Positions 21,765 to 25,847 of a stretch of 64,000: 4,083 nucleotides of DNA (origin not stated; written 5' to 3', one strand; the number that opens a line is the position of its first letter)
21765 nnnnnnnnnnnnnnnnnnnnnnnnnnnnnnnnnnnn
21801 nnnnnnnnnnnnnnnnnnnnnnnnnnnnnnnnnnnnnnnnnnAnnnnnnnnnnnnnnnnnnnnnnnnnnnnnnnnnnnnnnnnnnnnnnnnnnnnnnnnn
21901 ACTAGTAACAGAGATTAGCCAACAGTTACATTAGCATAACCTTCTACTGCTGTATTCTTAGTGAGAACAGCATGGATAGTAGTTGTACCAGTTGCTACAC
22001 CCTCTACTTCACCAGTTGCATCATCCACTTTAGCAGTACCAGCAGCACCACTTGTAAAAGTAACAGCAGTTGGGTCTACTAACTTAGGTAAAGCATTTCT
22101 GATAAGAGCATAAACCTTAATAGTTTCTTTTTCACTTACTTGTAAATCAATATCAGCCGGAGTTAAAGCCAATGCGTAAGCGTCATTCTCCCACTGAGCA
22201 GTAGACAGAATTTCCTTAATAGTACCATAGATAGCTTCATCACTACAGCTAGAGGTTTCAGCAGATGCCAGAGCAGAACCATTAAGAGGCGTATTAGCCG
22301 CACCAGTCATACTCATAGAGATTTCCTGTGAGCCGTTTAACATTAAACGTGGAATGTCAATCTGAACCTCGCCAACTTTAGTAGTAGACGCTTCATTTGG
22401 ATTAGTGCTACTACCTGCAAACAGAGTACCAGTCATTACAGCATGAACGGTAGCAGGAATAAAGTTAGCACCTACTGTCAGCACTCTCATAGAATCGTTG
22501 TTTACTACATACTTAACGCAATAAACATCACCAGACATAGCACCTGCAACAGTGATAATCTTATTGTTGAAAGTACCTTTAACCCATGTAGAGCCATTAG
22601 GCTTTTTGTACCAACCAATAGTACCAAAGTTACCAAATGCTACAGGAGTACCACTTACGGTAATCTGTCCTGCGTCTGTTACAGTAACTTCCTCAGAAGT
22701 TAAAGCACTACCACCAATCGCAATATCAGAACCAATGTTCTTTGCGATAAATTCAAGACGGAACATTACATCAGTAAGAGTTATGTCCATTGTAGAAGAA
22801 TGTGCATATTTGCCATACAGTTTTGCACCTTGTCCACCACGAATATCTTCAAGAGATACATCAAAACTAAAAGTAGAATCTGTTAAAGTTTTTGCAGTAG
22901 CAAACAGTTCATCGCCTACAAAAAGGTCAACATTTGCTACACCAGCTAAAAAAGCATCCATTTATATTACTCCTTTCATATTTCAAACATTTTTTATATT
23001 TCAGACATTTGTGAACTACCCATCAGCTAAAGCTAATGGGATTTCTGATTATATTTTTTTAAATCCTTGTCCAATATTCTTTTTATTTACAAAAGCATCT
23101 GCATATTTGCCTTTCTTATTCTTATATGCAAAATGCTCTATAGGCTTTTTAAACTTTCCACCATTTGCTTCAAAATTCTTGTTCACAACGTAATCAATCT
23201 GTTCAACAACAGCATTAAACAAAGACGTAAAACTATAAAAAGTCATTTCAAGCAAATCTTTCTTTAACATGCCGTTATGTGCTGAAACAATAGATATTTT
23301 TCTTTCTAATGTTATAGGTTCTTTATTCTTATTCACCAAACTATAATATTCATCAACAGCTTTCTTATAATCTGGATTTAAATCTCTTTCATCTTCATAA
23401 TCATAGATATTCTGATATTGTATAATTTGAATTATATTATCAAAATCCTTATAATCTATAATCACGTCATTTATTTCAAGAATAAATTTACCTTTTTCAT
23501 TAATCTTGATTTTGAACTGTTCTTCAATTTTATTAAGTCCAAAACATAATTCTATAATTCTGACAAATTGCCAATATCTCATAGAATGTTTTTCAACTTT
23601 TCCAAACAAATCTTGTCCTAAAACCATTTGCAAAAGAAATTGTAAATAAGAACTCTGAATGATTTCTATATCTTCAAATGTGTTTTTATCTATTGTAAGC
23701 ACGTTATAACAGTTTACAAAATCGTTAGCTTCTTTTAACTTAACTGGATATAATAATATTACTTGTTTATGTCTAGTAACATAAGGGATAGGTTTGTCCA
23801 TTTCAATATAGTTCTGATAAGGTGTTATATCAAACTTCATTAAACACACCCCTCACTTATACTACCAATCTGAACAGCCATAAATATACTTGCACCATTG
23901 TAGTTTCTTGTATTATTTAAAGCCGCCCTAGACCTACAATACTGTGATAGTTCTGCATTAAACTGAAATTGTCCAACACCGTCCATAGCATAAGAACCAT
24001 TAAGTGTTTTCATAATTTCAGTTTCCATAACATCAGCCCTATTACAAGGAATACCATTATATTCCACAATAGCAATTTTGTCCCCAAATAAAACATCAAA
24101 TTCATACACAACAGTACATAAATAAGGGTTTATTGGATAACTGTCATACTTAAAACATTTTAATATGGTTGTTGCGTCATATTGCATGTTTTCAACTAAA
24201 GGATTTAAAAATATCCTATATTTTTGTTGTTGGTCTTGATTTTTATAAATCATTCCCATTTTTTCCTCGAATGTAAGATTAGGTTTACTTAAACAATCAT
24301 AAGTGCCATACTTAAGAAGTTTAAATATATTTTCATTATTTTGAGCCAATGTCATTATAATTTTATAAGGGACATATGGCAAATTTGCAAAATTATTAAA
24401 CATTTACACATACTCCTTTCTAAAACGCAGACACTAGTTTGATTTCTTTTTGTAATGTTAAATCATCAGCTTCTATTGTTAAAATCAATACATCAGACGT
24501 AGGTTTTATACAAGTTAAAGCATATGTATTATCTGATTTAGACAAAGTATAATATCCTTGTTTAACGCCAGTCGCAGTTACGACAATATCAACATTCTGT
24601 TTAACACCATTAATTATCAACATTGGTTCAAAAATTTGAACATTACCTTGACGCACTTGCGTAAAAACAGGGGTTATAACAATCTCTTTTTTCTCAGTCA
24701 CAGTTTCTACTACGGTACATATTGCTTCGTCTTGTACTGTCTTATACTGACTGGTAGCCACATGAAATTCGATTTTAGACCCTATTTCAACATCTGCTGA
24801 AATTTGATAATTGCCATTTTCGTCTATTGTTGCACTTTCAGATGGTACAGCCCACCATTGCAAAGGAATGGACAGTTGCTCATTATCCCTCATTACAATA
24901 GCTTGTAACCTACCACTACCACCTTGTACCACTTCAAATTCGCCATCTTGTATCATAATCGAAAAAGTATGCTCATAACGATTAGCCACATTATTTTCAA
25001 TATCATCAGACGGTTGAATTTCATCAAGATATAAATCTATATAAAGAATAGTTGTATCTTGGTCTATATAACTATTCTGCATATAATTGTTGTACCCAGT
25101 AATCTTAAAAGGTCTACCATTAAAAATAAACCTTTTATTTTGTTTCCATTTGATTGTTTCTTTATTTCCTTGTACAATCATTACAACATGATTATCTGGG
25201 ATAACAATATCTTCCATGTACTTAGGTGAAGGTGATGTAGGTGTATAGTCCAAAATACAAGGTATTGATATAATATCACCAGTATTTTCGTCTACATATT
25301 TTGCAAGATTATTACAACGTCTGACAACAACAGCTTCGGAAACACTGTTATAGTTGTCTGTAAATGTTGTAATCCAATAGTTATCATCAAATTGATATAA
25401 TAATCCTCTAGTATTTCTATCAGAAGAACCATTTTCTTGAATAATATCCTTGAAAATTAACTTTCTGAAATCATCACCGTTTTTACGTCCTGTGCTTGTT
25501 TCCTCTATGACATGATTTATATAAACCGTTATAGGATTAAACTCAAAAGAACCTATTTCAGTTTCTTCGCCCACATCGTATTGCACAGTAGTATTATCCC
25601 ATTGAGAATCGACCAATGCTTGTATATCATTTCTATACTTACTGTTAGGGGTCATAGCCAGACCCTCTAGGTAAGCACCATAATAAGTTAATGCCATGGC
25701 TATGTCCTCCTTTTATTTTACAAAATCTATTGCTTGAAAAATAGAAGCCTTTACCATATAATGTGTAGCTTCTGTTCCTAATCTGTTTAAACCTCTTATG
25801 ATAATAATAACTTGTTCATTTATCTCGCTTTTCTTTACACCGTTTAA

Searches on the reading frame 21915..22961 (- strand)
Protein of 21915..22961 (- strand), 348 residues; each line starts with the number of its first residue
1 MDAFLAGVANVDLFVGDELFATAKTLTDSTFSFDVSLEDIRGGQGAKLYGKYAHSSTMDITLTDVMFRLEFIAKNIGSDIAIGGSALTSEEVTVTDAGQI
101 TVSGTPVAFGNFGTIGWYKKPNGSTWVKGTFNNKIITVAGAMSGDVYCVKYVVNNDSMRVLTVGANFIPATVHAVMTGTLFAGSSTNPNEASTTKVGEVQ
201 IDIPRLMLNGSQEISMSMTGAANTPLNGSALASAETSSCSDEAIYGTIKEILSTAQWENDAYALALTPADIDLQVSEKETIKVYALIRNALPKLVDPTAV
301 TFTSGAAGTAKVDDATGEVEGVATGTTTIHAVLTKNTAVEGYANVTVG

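Call 12: search_protein_families(library=pfam, proteins=[window:21915-22961:-], max_evalue=0.01)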
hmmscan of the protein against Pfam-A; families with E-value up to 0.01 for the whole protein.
window:21915-22961:- (348 aa): 1 family
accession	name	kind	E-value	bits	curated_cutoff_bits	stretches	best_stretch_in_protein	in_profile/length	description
PF02368.24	Big_2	-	2.7e-05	24.5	22.8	1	298-339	34-75/79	Bacterial Ig-like domain (group 2)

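Call 40: search_protein_families(library=phrogs, proteins=[window:21915-22961:-], max_evalue=0.001)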
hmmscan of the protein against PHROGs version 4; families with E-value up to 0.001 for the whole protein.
window:21915-22961:- (348 aa): 3 families
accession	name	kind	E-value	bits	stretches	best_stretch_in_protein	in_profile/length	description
phrog_2729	-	head and packaging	8.8e-15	55.7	1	6-225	8-225/252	virion structural protein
phrog_215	-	head and packaging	7.7e-05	23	1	291-347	248-303/491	structural protein with Ig domain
phrog_341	-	tail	0.00012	23.2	1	267-347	73-147/154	major tail protein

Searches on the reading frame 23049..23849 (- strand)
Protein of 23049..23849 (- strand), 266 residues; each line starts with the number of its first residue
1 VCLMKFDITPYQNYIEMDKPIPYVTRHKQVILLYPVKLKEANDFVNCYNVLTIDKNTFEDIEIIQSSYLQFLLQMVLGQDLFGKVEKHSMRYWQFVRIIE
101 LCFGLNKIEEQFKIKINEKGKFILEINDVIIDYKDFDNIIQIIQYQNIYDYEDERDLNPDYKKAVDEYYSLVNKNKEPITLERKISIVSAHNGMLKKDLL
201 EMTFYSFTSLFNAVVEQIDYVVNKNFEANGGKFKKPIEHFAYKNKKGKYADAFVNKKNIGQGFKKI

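Call 12: search_protein_families(library=pfam, proteins=[window:23049-23849:-], max_evalue=0.01)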
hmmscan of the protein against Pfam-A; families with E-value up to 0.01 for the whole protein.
window:23049-23849:- (266 aa): 0 families

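Call 27: find_related_loci(query=window:23049-23849:-, collection=viral_contigs, flank=4000)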
Query window:23049-23849:- (266 aa) in viral_contigs; peptide patterns used: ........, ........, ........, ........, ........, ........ (x = any residue, [..] = any of these).
21 stretches matched a pattern; 14 encode a relative of the query (tblastn E <= 1e-3); 12 distinct loci.
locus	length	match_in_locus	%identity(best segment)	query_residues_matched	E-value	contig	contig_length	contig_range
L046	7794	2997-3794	98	1-266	1e-175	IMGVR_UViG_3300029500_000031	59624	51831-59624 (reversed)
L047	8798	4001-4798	98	1-266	1e-175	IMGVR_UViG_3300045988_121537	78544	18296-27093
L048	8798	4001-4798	98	1-266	1e-175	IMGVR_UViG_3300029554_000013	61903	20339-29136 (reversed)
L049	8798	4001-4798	98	1-266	1e-175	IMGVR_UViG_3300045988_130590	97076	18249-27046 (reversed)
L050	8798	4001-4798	99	1-266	1e-175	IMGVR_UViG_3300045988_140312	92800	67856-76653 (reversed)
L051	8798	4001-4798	98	1-266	1e-175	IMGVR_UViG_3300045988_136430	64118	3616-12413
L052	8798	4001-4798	99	1-266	1e-175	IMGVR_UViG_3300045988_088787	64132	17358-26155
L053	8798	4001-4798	97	1-266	3e-172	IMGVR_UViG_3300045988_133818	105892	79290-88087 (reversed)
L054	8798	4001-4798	86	1-266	1e-150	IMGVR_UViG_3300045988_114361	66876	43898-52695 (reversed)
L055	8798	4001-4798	85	1-266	1e-148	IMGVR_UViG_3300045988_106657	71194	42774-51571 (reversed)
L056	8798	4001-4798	98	1-266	1e-175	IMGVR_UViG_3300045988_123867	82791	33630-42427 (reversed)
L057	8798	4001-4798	86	1-266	1e-150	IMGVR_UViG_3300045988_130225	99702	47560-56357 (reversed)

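Call 40: search_protein_families(library=phrogs, proteins=[window:23049-23849:-], max_evalue=0.001)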
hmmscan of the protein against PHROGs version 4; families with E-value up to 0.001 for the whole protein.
window:23049-23849:- (266 aa): 1 family
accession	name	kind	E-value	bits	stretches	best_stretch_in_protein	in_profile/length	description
phrog_4051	-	unknown function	0.00015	22.4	1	30-240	20-241/247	-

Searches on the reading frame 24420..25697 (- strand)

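Call 12: search_protein_families(library=pfam, proteins=[window:24420-25697:-], max_evalue=0.01)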
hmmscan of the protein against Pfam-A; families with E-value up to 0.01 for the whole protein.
window:24420-25697:- (425 aa): 0 families

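Call 40: search_protein_families(library=phrogs, proteins=[window:24420-25697:-], max_evalue=0.001)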
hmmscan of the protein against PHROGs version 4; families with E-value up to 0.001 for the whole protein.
window:24420-25697:- (425 aa): 2 families
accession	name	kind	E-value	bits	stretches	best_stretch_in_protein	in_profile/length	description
phrog_5251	-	unknown function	6.4e-11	43.2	1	96-240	79-228/244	-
phrog_16444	-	unknown function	3.2e-10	40.1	1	97-397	71-364/397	-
